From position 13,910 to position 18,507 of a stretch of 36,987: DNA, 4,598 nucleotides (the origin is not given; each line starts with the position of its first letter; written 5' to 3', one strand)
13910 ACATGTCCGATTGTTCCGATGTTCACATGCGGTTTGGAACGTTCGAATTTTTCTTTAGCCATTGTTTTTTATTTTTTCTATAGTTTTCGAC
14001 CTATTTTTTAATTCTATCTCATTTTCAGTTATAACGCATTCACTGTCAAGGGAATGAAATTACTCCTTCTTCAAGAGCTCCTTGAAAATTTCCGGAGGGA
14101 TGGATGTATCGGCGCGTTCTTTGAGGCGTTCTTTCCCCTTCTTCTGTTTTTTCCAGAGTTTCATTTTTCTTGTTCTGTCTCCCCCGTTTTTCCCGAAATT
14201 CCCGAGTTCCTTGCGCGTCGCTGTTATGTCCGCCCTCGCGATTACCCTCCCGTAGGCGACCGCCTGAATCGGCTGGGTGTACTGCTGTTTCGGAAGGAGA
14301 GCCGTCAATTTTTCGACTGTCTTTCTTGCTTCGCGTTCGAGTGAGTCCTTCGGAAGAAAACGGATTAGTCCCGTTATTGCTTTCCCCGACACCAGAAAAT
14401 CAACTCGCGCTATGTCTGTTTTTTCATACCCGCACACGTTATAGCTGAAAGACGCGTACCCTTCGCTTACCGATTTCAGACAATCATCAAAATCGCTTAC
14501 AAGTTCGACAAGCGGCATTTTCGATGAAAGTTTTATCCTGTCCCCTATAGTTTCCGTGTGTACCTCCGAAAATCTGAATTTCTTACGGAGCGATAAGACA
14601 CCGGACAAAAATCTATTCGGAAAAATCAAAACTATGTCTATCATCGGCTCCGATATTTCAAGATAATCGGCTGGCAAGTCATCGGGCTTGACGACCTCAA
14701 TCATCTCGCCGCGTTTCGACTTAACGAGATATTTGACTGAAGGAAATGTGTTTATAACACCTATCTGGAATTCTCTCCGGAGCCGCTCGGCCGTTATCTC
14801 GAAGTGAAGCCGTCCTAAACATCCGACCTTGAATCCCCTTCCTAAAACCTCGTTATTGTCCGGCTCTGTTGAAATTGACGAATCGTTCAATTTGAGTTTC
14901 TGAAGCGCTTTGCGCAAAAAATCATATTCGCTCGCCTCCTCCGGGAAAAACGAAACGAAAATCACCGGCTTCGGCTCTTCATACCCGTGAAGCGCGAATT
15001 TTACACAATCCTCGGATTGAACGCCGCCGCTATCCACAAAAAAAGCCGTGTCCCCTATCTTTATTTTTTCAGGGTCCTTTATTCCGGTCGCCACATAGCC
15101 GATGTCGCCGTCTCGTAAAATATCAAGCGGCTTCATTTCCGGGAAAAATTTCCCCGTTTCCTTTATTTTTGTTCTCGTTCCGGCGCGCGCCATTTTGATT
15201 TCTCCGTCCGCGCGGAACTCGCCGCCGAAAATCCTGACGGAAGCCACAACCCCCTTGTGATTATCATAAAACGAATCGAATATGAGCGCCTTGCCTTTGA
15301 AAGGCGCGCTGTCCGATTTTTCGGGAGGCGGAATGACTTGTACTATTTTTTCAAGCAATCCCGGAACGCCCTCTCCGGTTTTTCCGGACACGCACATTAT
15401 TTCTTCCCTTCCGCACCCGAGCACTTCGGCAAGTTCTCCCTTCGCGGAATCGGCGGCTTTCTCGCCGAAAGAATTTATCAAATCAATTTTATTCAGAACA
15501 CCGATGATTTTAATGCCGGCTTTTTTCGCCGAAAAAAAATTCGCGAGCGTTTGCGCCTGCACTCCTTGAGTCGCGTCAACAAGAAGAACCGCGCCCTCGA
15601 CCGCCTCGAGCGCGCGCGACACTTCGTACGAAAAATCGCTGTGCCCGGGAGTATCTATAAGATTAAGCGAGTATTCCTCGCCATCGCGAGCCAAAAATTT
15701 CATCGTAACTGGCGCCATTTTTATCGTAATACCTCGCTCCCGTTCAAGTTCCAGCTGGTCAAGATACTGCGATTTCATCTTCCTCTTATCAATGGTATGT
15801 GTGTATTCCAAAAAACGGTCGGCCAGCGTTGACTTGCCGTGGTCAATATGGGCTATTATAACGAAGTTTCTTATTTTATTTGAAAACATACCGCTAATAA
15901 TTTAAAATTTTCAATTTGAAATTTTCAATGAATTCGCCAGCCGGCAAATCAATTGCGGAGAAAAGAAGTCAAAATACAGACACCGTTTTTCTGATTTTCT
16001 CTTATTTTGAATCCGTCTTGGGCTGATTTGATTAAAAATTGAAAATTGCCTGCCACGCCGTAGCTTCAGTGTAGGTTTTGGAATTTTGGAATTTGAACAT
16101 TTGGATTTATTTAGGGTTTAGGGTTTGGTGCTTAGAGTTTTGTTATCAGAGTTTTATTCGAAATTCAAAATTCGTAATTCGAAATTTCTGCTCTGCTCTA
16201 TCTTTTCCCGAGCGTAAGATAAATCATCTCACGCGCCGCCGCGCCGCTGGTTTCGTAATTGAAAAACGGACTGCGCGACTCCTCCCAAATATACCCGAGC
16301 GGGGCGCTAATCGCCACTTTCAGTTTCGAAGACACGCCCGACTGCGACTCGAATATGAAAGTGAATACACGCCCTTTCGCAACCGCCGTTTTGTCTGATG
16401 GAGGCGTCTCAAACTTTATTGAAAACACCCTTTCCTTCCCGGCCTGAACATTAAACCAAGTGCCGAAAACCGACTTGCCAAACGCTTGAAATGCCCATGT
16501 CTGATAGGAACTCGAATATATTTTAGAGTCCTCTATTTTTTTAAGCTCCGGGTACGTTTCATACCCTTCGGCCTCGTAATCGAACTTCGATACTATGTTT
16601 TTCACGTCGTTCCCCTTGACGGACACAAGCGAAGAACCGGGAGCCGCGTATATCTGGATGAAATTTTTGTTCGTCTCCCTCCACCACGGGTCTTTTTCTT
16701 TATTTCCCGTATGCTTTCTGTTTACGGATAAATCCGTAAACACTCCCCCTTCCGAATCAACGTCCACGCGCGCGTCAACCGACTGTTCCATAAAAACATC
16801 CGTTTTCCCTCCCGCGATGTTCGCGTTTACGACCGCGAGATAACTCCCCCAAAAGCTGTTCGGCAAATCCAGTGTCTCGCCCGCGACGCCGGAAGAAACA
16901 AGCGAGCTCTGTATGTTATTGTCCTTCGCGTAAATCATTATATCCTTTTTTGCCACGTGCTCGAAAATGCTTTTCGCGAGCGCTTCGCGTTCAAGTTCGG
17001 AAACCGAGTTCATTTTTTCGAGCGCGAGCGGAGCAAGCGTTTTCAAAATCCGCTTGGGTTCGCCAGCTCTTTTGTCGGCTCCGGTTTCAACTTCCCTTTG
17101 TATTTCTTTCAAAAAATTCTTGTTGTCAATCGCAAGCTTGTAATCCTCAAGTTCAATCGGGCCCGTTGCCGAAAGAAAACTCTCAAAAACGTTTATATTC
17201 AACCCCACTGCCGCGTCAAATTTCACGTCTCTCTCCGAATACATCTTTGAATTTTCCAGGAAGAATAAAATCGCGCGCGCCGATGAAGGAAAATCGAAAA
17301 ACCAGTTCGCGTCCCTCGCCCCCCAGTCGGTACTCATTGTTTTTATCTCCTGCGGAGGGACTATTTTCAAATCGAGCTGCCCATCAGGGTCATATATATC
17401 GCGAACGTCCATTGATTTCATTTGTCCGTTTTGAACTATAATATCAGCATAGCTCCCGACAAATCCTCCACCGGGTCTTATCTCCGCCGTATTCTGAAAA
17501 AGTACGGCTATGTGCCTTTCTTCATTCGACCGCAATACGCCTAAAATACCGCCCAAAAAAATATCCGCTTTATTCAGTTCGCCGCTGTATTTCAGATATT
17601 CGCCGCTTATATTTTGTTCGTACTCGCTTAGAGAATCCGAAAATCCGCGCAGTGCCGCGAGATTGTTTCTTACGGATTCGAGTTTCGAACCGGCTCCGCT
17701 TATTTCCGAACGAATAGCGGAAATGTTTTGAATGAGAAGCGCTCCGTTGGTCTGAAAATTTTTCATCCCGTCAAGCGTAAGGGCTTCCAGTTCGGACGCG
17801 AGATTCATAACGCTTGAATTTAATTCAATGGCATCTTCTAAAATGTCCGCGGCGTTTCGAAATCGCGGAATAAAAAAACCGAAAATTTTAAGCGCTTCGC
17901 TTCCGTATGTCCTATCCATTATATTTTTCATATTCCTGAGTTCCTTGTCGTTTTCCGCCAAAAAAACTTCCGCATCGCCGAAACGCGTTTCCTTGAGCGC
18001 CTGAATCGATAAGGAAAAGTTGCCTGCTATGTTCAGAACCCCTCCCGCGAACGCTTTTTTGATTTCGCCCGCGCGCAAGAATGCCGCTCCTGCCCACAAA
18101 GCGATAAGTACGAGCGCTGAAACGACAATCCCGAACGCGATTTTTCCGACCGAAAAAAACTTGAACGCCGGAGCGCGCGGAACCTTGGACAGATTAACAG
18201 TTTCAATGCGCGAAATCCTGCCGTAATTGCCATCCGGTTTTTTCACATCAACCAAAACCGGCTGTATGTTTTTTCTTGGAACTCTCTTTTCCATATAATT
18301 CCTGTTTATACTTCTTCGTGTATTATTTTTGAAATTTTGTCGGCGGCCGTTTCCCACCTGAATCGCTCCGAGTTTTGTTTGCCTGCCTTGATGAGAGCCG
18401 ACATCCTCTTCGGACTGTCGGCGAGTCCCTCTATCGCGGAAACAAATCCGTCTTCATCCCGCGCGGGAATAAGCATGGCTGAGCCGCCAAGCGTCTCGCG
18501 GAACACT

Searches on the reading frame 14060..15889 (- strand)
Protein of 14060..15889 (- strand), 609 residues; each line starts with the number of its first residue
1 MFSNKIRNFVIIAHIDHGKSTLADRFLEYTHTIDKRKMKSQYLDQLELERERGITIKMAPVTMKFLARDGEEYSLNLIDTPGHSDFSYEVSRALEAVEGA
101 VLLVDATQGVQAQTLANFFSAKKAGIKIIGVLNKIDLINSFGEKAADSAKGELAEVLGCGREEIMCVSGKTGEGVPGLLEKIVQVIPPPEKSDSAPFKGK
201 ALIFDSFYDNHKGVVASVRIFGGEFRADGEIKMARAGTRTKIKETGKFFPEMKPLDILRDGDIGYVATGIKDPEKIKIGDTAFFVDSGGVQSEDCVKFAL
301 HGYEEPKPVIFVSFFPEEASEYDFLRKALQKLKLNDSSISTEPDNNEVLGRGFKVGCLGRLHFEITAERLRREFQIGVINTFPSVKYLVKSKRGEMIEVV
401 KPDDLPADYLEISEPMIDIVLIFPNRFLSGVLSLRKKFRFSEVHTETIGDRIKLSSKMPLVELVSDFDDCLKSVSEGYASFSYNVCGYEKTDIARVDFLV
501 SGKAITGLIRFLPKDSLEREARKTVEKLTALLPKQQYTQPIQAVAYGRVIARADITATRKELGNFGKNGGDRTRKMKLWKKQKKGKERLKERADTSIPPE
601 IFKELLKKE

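Call 16: search_protein_families(library=pfam, proteins=[window:14060-15889:-])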
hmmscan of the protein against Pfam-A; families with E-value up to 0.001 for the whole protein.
window:14060-15889:- (609 aa): 6 families
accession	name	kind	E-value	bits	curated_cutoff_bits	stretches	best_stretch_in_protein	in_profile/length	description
PF00009.33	GTP_EFTU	-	1.8e-54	184.7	26.5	1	5-188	2-188/188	Elongation factor Tu GTP binding domain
PF06421.17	LepA_C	-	5.6e-23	81.5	29.7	1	501-607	2-107/107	GTP-binding protein LepA C-terminus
PF00679.30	EFG_C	-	3.1e-10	40.4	27.9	1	412-493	2-83/89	Elongation factor G C-terminus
PF03144.31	GTP_EFTU_D2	-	1.6e-09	38.5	30.3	1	213-281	1-71/73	Elongation factor Tu domain 2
PF14492.12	EFG_III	-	1.1e-07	32.3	27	1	306-378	2-71/75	Elongation Factor G, domain III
PF22042.2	EF-G_D2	-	0.00061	20.3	27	0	200-241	3-42/84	Elongation factor G domain 2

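Call 17: find_encoding_contigs(protein=window:14060-15889:-, flank=10000, max_places=10)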
Protein window:14060-15889:- (609 aa): 21 contigs read that carry it; 10 places shown.
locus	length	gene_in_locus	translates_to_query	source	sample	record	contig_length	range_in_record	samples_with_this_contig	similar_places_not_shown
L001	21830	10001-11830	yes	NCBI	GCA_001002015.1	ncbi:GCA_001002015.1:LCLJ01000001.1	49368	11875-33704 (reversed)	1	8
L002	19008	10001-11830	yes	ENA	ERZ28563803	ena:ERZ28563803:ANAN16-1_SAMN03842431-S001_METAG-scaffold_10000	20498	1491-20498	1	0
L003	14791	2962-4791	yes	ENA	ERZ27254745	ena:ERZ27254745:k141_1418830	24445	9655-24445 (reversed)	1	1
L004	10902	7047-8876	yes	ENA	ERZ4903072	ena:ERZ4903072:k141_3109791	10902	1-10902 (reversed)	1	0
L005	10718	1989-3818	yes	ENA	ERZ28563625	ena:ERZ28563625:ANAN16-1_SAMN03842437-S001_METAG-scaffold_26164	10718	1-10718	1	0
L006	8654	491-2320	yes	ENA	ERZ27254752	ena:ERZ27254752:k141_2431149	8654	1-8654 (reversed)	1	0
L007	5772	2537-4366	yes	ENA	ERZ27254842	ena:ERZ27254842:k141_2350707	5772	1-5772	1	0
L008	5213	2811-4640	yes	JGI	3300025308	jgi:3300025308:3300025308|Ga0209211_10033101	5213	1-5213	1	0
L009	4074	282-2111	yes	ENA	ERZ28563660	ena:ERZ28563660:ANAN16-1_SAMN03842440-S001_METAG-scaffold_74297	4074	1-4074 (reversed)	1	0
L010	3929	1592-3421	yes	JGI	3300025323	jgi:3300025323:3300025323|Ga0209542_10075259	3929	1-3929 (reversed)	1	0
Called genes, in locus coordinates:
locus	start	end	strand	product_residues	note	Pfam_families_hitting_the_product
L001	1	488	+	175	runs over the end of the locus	-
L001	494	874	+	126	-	-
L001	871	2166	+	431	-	PF13660:DUF4147, PF05161:MOFRL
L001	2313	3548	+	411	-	PF01326:PPDK_N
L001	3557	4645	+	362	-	PF02896:PEP-utilizers_C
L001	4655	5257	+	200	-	PF02397:Bac_transf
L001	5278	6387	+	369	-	PF13439:Glyco_transf_4, PF00534:Glycos_transf_1, PF13692:Glyco_trans_1_4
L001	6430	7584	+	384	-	PF13439:Glyco_transf_4, PF20706:GT4-conflict (weak), PF00534:Glycos_transf_1, PF13692:Glyco_trans_1_4, PF13524:Glyco_trans_1_2 (faint)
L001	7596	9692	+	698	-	PF13196:DUF4012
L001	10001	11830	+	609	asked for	PF00009:GTP_EFTU, PF03144:GTP_EFTU_D2, PF14492:EFG_III, PF00679:EFG_C, PF06421:LepA_C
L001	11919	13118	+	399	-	PF00009:GTP_EFTU, PF03144:GTP_EFTU_D2, PF03143:GTP_EFTU_D3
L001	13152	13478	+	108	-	PF00338:Ribosomal_S10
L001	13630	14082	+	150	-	PF00297:Ribosomal_L3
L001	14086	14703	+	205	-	PF00573:Ribosomal_L4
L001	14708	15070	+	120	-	PF00276:Ribosomal_L23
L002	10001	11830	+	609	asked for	PF00009:GTP_EFTU, PF03144:GTP_EFTU_D2, PF14492:EFG_III, PF00679:EFG_C, PF06421:LepA_C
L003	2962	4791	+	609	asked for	PF00009:GTP_EFTU, PF03144:GTP_EFTU_D2, PF14492:EFG_III, PF00679:EFG_C, PF06421:LepA_C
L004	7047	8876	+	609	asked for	PF00009:GTP_EFTU, PF03144:GTP_EFTU_D2, PF14492:EFG_III, PF00679:EFG_C, PF06421:LepA_C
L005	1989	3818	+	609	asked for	PF00009:GTP_EFTU, PF03144:GTP_EFTU_D2, PF14492:EFG_III, PF00679:EFG_C, PF06421:LepA_C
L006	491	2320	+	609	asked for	PF00009:GTP_EFTU, PF03144:GTP_EFTU_D2, PF14492:EFG_III, PF00679:EFG_C, PF06421:LepA_C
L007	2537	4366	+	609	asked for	PF00009:GTP_EFTU, PF03144:GTP_EFTU_D2, PF14492:EFG_III, PF00679:EFG_C, PF06421:LepA_C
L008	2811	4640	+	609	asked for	PF00009:GTP_EFTU, PF03144:GTP_EFTU_D2, PF14492:EFG_III, PF00679:EFG_C, PF06421:LepA_C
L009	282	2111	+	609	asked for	PF00009:GTP_EFTU, PF03144:GTP_EFTU_D2, PF14492:EFG_III, PF00679:EFG_C, PF06421:LepA_C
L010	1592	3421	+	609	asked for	PF00009:GTP_EFTU, PF03144:GTP_EFTU_D2, PF14492:EFG_III, PF00679:EFG_C, PF06421:LepA_C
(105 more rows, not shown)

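Call 45: find_homologous_proteins(query=window:14060-15889:-, max_evalue=1e-100)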
Query window:14060-15889:- (609 aa): 7957 proteins with E <= 1e-100 among 8000 candidates; the best 120 are listed.
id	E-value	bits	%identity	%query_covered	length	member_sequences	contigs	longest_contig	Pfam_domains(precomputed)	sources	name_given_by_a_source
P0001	0.0e+0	1351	100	100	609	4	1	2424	PF00679.31,PF14492.13,PF06421.18,PF00009.34,PF03144.32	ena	-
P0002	1.3e-281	953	70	100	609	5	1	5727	PF00679.31,PF14492.13,PF06421.18,PF00009.34,PF03144.32,PF22042.3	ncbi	-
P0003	5.6e-279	945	70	99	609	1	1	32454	PF00679.31,PF14492.13,PF06421.18,PF00009.34,PF03144.32,PF00071.29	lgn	-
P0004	4.7e-275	932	69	100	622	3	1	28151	PF00679.31,PF14492.13,PF06421.18,PF00009.34,PF03144.32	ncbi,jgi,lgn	-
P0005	4.3e-270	915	67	100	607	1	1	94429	PF00679.31,PF14492.13,PF06421.18,PF00009.34,PF16658.12,PF03144.32,PF22042.3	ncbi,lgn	-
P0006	4.9e-262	889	65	100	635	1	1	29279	PF00679.31,PF14492.13,PF06421.18,PF00009.34,PF03144.32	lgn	-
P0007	2.7e-261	886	65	99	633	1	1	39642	PF00679.31,PF14492.13,PF06421.18,PF00009.34,PF03144.32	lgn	-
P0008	2.1e-255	867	65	100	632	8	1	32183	PF00679.31,PF14492.13,PF06421.18,PF00009.34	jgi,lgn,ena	-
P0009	9.7e-254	861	65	100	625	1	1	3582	PF00679.31,PF14492.13,PF06421.18,PF00009.34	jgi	jgi:GTP-binding protein LepA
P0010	1.4e-252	858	63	100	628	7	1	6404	PF00679.31,PF14492.13,PF06421.18,PF00009.34,PF03144.32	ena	-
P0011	1.7e-251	854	62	100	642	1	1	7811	PF00679.31,PF14492.13,PF06421.18,PF00009.34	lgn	-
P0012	2.7e-251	853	64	100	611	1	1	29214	PF00679.31,PF14492.13,PF06421.18,PF00009.34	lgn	-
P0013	8.0e-250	849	64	99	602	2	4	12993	PF00679.31,PF14492.13,PF06421.18,PF00009.34,PF03144.32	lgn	-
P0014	4.5e-248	843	61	100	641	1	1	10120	PF00679.31,PF14492.13,PF06421.18,PF00009.34,PF03144.32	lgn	-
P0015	5.6e-248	842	64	99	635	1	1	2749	PF00679.31,PF14492.13,PF06421.18,PF00009.34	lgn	-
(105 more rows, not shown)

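Call 46: find_encoding_contigs(protein=P0003, flank=10000, max_places=1)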
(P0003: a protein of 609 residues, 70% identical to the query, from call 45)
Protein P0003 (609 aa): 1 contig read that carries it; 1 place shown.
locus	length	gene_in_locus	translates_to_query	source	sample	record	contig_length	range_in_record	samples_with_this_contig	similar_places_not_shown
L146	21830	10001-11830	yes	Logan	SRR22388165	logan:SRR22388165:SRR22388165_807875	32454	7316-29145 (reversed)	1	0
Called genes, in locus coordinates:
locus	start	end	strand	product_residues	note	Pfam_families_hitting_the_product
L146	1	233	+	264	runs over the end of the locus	-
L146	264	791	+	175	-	-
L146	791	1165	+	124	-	PF00085:Thioredoxin (faint)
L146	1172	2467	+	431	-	PF13660:DUF4147, PF05161:MOFRL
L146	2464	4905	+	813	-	PF01326:PPDK_N, PF00391:PEP-utilizers, PF02896:PEP-utilizers_C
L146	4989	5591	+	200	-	PF02397:Bac_transf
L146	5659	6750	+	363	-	PF13439:Glyco_transf_4, PF20706:GT4-conflict (weak), PF00534:Glycos_transf_1, PF13692:Glyco_trans_1_4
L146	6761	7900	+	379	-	PF13439:Glyco_transf_4, PF20706:GT4-conflict, PF00534:Glycos_transf_1, PF13692:Glyco_trans_1_4, PF13524:Glyco_trans_1_2 (weak)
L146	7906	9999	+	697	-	PF13196:DUF4012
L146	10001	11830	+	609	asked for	PF00009:GTP_EFTU, PF00071:Ras (faint), PF03144:GTP_EFTU_D2, PF14492:EFG_III, PF00679:EFG_C, PF06421:LepA_C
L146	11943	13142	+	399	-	PF00009:GTP_EFTU, PF03144:GTP_EFTU_D2, PF03143:GTP_EFTU_D3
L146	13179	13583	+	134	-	PF00338:Ribosomal_S10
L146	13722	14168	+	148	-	PF00297:Ribosomal_L3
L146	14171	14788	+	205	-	PF00573:Ribosomal_L4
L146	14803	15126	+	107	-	PF00276:Ribosomal_L23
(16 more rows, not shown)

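Call 47: find_encoding_contigs(protein=P0004, flank=10000, max_places=1)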
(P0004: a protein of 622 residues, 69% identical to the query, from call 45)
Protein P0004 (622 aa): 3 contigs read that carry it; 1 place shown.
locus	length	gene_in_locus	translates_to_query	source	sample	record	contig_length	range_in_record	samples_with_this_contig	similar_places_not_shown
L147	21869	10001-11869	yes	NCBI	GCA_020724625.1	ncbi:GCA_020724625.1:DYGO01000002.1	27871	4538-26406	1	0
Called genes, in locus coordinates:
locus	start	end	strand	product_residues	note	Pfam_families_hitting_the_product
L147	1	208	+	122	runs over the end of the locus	-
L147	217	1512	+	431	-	PF13660:DUF4147, PF05161:MOFRL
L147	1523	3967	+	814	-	-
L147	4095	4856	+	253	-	PF02163:Peptidase_M50 (weak)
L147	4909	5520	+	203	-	PF02397:Bac_transf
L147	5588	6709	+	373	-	PF13439:Glyco_transf_4, PF20706:GT4-conflict (weak), PF00534:Glycos_transf_1, PF13692:Glyco_trans_1_4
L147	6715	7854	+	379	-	PF13439:Glyco_transf_4, PF13579:Glyco_trans_4_4 (weak), PF20706:GT4-conflict, PF00534:Glycos_transf_1, PF13692:Glyco_trans_1_4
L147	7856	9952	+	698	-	PF13196:DUF4012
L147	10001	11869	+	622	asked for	PF00009:GTP_EFTU, PF03144:GTP_EFTU_D2, PF14492:EFG_III, PF00679:EFG_C, PF06421:LepA_C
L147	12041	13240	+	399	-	PF00009:GTP_EFTU, PF03144:GTP_EFTU_D2, PF03143:GTP_EFTU_D3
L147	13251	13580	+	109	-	PF00338:Ribosomal_S10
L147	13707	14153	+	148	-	PF00297:Ribosomal_L3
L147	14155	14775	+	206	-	PF00573:Ribosomal_L4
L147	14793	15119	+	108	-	PF00276:Ribosomal_L23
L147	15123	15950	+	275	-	PF00181:Ribosomal_L2_N, PF03947:Ribosomal_L2_C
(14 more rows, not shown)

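Call 48: find_encoding_contigs(protein=P0005, flank=10000, max_places=1)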
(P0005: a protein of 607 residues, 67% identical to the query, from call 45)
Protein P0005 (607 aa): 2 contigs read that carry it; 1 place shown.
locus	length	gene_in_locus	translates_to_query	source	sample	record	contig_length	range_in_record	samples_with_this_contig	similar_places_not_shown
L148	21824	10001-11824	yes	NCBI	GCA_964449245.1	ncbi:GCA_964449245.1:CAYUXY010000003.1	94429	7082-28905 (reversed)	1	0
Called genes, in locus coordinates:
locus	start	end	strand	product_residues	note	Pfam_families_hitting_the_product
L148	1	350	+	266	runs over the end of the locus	-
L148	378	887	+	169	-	-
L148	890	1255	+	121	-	-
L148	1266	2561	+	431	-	PF13660:DUF4147, PF05161:MOFRL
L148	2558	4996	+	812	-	PF01326:PPDK_N, PF00391:PEP-utilizers, PF02896:PEP-utilizers_C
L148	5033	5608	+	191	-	PF02397:Bac_transf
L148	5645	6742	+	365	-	PF13439:Glyco_transf_4, PF00534:Glycos_transf_1, PF13692:Glyco_trans_1_4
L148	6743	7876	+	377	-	PF13439:Glyco_transf_4, PF20706:GT4-conflict, PF00534:Glycos_transf_1, PF13692:Glyco_trans_1_4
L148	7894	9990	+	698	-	PF13196:DUF4012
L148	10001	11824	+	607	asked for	PF00009:GTP_EFTU, PF22042:EF-G_D2 (faint), PF03144:GTP_EFTU_D2, PF16658:RF3_C (faint), PF14492:EFG_III, PF00679:EFG_C, PF06421:LepA_C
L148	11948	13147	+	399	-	PF00009:GTP_EFTU, PF03144:GTP_EFTU_D2, PF03143:GTP_EFTU_D3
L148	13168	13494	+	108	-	PF00338:Ribosomal_S10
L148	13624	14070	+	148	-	PF00297:Ribosomal_L3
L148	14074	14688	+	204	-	PF00573:Ribosomal_L4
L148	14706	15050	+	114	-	PF00276:Ribosomal_L23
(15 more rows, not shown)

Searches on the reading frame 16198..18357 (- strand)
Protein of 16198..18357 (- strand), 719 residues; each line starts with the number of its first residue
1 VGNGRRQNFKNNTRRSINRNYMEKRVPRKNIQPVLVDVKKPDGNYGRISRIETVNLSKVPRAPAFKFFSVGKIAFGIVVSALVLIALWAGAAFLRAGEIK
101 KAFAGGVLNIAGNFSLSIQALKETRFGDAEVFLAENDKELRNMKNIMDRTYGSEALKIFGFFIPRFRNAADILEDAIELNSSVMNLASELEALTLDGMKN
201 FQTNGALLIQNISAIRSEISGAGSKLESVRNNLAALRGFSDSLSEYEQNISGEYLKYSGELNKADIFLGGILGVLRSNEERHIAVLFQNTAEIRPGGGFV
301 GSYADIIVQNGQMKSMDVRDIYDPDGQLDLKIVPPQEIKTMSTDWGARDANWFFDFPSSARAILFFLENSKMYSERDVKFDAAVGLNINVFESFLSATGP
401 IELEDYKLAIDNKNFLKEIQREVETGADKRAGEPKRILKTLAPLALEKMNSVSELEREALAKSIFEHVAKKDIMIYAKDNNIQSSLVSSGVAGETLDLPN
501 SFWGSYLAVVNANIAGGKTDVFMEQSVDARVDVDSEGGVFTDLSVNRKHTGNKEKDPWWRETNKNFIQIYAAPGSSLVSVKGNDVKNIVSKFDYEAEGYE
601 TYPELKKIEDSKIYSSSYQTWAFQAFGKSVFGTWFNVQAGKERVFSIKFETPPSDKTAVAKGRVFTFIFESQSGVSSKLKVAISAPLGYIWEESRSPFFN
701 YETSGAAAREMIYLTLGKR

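Call 16: search_protein_families(library=pfam, proteins=[window:16198-18357:-])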
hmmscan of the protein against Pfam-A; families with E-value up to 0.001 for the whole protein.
window:16198-18357:- (719 aa): 1 family
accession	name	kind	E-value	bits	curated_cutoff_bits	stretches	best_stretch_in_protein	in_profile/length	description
PF13196.11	DUF4012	-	1.3e-16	61.8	28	1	279-422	2-142/144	Protein of unknown function (DUF4012)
